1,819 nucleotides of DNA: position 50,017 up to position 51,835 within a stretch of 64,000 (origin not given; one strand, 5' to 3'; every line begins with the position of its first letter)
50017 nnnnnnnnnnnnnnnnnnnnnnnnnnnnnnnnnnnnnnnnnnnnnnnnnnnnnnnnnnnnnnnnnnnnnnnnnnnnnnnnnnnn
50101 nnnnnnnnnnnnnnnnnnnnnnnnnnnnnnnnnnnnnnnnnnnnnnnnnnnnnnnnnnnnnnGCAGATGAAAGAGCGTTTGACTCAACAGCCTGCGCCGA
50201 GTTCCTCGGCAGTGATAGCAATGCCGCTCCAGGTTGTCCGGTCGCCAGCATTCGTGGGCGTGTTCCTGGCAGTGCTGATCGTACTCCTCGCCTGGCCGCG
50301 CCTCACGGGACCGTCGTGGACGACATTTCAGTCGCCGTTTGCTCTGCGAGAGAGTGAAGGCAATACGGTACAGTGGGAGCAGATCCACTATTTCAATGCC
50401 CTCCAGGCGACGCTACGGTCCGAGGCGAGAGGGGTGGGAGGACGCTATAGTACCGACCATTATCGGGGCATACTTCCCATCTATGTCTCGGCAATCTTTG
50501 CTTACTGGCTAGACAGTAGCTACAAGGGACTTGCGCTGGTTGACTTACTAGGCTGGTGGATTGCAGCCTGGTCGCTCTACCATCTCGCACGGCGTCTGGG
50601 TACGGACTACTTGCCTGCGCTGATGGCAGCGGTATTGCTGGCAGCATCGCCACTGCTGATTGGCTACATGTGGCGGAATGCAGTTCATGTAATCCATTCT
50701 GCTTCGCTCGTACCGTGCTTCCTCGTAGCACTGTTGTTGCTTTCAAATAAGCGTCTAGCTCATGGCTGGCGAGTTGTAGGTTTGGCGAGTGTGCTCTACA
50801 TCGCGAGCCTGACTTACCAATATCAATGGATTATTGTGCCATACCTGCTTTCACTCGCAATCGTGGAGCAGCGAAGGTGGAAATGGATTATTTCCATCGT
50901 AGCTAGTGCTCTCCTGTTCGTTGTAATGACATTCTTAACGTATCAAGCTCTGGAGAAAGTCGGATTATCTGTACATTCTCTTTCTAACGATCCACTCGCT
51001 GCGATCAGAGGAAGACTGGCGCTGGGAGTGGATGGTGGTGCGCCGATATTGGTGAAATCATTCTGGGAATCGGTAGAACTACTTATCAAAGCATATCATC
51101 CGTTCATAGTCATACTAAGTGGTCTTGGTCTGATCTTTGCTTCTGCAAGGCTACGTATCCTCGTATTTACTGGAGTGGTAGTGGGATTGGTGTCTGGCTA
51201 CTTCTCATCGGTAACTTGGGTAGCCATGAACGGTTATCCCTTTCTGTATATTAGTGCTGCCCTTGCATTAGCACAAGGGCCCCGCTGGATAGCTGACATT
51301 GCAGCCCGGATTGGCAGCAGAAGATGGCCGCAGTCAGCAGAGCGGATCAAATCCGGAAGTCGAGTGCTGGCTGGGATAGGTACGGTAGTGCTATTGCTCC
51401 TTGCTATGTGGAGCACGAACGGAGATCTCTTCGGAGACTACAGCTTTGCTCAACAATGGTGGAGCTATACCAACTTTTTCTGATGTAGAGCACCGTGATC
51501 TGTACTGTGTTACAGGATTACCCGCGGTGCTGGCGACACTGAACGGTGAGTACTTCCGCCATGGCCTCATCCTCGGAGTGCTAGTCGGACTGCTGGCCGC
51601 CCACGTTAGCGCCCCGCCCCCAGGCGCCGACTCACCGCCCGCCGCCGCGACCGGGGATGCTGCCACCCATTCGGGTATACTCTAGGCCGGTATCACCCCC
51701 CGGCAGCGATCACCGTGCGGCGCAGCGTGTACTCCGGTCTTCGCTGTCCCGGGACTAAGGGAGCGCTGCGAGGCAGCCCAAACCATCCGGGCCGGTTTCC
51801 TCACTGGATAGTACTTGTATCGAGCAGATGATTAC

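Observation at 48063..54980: Tandem duplication of a ~3.45-kb four-gene membrane cassette (YtxH-like, A, B, GT-C-like C)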

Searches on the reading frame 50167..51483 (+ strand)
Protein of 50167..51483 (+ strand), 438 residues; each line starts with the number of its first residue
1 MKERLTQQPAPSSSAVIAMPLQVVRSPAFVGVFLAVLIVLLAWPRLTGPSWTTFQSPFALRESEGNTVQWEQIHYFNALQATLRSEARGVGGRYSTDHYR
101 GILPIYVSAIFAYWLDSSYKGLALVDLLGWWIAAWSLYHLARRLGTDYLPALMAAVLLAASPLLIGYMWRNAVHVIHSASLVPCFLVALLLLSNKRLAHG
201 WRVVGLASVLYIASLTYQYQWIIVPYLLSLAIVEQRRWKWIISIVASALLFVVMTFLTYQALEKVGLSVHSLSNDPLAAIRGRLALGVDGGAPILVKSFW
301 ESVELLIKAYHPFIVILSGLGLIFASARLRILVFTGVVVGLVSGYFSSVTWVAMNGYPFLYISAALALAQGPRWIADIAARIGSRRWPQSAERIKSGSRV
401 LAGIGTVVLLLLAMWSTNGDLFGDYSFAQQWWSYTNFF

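Call 5: search_protein_families(library=pfam, proteins=[window:50167-51483:+], max_evalue=1)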
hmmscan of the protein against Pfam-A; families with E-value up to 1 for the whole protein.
window:50167-51483:+ (438 aa): 1 family
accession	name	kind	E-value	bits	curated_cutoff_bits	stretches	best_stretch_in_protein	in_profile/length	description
PF17629.7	DUF5510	-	0.051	14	27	1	314-347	15-47/62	Family of unknown function (DUF5510)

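Call 6: search_protein_families(library=ncbifam, proteins=[window:50167-51483:+], max_evalue=1)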
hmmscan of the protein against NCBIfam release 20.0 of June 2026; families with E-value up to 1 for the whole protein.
window:50167-51483:+ (438 aa): 0 families

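Call 15: find_homologous_proteins(query=window:50167-51483:+)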
Query window:50167-51483:+ (438 aa): 49 proteins with E <= 0.001 among 8000 candidates.
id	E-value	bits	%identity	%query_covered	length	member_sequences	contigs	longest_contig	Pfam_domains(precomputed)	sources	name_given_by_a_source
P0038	1.3e-255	867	92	100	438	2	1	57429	-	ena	-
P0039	2.1e-248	843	87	100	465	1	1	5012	-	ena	-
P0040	5.3e-238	809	86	100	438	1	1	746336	-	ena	-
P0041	1.0e-219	748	80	100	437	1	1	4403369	-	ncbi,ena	-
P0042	2.2e-211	721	77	99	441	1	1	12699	-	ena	-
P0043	1.6e-209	715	74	100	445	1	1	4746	-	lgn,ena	-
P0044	1.0e-201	689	72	100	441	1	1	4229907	-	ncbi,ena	-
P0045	2.0e-201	688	73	100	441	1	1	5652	-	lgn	-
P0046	9.0e-200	683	72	100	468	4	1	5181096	-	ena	-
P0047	2.8e-197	674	72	99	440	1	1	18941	-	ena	-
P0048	6.3e-196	670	71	100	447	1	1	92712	-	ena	-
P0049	7.5e-195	666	70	100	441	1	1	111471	-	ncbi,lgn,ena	-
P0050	1.1e-194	666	71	99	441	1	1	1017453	-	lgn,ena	-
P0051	8.2e-194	663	71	99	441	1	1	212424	-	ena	-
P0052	5.3e-192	657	72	98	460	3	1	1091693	PF17629.7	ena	-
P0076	1.2e-153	531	61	98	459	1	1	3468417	-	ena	-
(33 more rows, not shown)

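Call 29: predict_structure(alignment_id=A2)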
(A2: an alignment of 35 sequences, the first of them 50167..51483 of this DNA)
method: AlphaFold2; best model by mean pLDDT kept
length: 438 residues; sequences in the alignment: 35
mean_pLDDT: 72.5   pTM: 0.77
mean pLDDT of the five models: 72.5, 68.9, 68.5, 68.4, 64.1
residues with pLDDT >= 90: 100; 70-90: 170; 50-70: 92; < 50: 76
segments of 3 or more residues with pLDDT < 50: 1-20, 51-72, 85-94, 170-173, 419-438
pLDDT, mean of each block of 10 residues (from residue 1): 37 41 74 90 69 45 39 54 45 54 79 81 85 93 91 89 64 56 91 89 94 81 89 81 94 88 75 60 68 74 76 84 93 91 75 80 91 81 77 66 65 56 39 35
secondary structure, 60 per line:
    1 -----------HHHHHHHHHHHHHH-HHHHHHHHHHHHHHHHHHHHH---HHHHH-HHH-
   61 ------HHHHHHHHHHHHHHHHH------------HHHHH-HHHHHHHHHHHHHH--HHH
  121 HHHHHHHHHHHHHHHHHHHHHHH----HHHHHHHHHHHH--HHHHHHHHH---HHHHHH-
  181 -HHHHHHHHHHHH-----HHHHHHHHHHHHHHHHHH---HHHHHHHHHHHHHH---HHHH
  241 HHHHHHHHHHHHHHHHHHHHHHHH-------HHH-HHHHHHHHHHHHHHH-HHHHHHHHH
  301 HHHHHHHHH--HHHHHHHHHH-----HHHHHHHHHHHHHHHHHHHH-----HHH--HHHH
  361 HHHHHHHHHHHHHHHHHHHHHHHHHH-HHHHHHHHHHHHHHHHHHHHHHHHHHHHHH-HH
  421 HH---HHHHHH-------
elements in order: H12-25 H27-47 H51-55 H67-83 H96-100 H102-115 H118-143 H148-159 H162-170 H174-179 H182-193 H199-216 H220-233 H237-264 H276-290 H292-309 H312-321 H327-346 H357-386 H388-417 H419-422 H426-431

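Call 33: fold_search(model_id=the predicted structure, library=pdb)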
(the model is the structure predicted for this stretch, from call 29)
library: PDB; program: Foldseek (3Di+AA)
matches with E <= 10: 169; with E <= 0.001: 0
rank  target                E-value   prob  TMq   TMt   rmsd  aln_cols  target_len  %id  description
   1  8pn9_A                1.3e-03  1.00  0.45  0.32  11.2       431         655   16  Structure of human oligosaccharyltransferase OST-A complex bound to NGI-1 (released 2024-05-08)
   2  8b6l_I                3.3e-03  1.00  0.49  0.33  13.3       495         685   13  Subtomogram average of the human Sec61-TRAP-OSTA-translocon (released 2022-12-07)
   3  8age_A                4.1e-03  1.00  0.53  0.38  10.0       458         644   15  Structure of yeast oligosaccharylransferase complex with acceptor peptide bound (released 2022-12-07)
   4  6s7t_A                6.2e-03  1.00  0.46  0.31  12.6       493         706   14  Cryo-EM structure of human oligosaccharyltransferase complex OST-B (released 2019-12-18)
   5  7oci_F                1.3e-02  1.00  0.51  0.38  10.1       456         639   16  Cryo-EM structure of yeast Ost6p containing oligosaccharyltransferase complex (released 2022-02-16)
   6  9n9j_I                1.4e-02  1.00  0.48  0.33  13.7       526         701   13  Structure of a GRP94 folding intermediate engaged with a CCDC134- and FKBP11-bound secretory translocon (released 2025-11-19)
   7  9s6t_A                1.9e-02  1.00  0.51  0.47   6.5       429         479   16  Ternary cryo-EM structure of chicken ALG12 with Dol25-PP-GlcNAc2Man7, Dol25-P-Man, and Fab (released 2026-03-18)
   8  5f15                  2.2e-02  1.00  0.38  0.32  17.4       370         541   15  Crystal Structure of ArnT from Cupriavidus metallidurans bound to Undecaprenyl phosphate (released 2016-02-17)
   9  6c26_A                3.1e-02  1.00  0.56  0.40  10.7       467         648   14  The Cryo-EM structure of a eukaryotic oligosaccharyl transferase complex (released 2018-01-31)
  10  3waj                  4.0e-02  1.00  0.40  0.24  14.7       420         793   13  Crystal structure of the Archaeoglobus fulgidus oligosaccharyltransferase (O29867_ARCFU) complex with Zn and sulfate (released 2013-10-30)
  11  5ezm                  6.4e-02  1.00  0.39  0.33  15.8       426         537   13  Crystal Structure of ArnT from Cupriavidus metallidurans in the apo state (released 2016-02-17)
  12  9wno_A                7.5e-02  1.00  0.42  0.44  15.3       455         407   10  Cryo-EM structure of Candida glabrata GPI mannosyltransferase I bound to Dol-P-Man (released 2025-12-03)
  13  7zli_A                7.8e-02  1.00  0.49  0.35  11.2       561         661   12  Cryo-EM structure of C-mannosyltransferase CeDPY19, in complex with Dol25-P-Man and bound to CMT2-Fab and anti-Fab nan (released 2023-01-11)
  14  7zlh_A                1.8e-01  0.99  0.48  0.35  11.6       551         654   10  Cryo-EM structure of C-mannosyltransferase CeDPY19, in apo state, bound to CMT2-Fab and anti-Fab nanobody (released 2023-01-11)
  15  6wby                  1.9e-01  0.97  0.39  0.16  12.8       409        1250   15  Single-Particle Cryo-EM Structure of Arabinofuranosyltransferase AftD from Mycobacteria, Mutant R1389S Class 2 (released 2020-05-13)
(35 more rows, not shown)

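Call 67: find_encoding_contigs(protein=P0040, flank=9000, max_places=1)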
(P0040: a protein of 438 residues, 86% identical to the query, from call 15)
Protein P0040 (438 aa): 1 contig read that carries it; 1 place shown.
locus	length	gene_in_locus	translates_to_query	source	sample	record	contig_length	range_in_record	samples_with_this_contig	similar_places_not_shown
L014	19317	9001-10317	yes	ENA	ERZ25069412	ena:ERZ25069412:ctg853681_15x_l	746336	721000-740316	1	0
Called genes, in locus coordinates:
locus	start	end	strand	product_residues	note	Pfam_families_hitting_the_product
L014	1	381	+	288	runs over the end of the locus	PF02625:XdhC_CoxI, PF13478:XdhC_C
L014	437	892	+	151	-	PF10604:Polyketide_cyc2, PF06240:COXG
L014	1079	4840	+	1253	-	PF00664:ABC_membrane, PF00005:ABC_tran, PF06414:Zeta_toxin (faint), PF13304:AAA_21 (faint), PF13401:AAA_22 (faint), PF02463:SMC_N, PF00664:ABC_membrane, PF00005:ABC_tran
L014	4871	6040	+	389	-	PF01408:GFO_IDH_MocA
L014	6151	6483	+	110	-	-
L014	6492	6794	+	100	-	-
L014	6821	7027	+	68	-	PF12732:YtxH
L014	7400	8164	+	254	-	-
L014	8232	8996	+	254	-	-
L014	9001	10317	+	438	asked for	-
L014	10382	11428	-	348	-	PF00248:Aldo_ket_red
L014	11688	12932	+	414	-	PF01408:GFO_IDH_MocA, PF22725:GFO_IDH_MocA_C3 (weak)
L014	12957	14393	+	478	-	-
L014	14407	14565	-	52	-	-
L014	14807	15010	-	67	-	PF12728:HTH_17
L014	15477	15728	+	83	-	-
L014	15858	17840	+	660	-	PF00989:PAS (weak), PF08448:PAS_4 (weak), PF13426:PAS_9, PF00512:HisKA, PF02518:HATPase_c, PF00072:Response_reg, PF00486:Trans_reg_C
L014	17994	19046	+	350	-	PF01408:GFO_IDH_MocA, PF22725:GFO_IDH_MocA_C3, PF02894:GFO_IDH_MocA_C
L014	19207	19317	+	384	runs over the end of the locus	PF02746:MR_MLE_N, PF13378:MR_MLE_C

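Call 68: find_encoding_contigs(protein=P0076, flank=9000, max_places=1)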
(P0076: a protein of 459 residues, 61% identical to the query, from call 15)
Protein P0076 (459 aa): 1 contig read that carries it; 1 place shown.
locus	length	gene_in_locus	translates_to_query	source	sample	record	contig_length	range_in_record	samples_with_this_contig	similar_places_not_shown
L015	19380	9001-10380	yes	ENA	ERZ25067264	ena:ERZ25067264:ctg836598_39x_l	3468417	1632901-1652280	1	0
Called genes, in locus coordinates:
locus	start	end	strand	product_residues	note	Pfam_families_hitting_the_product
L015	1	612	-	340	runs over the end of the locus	-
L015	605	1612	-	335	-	-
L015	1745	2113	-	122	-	-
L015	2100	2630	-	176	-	-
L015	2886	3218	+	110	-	-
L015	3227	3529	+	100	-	-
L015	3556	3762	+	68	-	PF12732:YtxH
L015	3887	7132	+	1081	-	PF09586:YfhO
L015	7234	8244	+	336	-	-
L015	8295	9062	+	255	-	-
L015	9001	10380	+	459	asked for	-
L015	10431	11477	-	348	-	PF00248:Aldo_ket_red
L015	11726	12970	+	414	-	PF01408:GFO_IDH_MocA, PF22725:GFO_IDH_MocA_C3 (faint)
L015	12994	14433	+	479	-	-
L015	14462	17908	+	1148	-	PF02384:N6_Mtase, PF07669:Eco57I (weak), PF18135:Type_ISP_C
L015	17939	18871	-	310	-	PF13676:TIR_2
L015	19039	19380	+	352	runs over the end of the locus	PF01408:GFO_IDH_MocA, PF22725:GFO_IDH_MocA_C3, PF02894:GFO_IDH_MocA_C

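Call 69: find_encoding_contigs(protein=P0046, flank=9000, max_places=1)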
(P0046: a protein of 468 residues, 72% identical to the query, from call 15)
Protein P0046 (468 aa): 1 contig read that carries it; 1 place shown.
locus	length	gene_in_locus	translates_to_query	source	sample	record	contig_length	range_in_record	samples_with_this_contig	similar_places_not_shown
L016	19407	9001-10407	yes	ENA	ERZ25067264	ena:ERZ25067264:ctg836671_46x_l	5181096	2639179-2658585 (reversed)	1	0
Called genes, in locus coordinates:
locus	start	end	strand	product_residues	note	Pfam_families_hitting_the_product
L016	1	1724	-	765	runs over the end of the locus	PF04932:Wzy_C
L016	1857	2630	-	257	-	-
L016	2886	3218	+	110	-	-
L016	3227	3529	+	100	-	-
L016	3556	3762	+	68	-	PF12732:YtxH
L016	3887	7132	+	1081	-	PF09586:YfhO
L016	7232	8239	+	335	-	-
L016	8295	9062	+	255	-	-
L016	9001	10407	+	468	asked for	-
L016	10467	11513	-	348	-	PF00248:Aldo_ket_red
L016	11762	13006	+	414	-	PF01408:GFO_IDH_MocA, PF22725:GFO_IDH_MocA_C3 (weak)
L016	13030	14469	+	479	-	-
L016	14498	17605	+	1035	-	PF02384:N6_Mtase, PF07669:Eco57I (weak), PF18135:Type_ISP_C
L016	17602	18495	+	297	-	PF00805:Pentapeptide (weak)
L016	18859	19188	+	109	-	-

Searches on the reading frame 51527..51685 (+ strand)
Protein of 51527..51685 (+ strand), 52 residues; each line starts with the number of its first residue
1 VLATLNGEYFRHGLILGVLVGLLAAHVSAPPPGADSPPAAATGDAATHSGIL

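Call 5: search_protein_families(library=pfam, proteins=[window:51527-51685:+], max_evalue=1)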
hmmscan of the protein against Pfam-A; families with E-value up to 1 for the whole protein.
window:51527-51685:+ (52 aa): 1 family
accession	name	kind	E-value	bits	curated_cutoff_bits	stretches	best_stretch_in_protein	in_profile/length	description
PF19650.4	DUF6153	-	0.0093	17.2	27.7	1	15-46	1-32/116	Family of unknown function (DUF6153)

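Call 6: search_protein_families(library=ncbifam, proteins=[window:51527-51685:+], max_evalue=1)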
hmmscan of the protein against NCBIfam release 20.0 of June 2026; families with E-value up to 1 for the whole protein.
window:51527-51685:+ (52 aa): 0 families
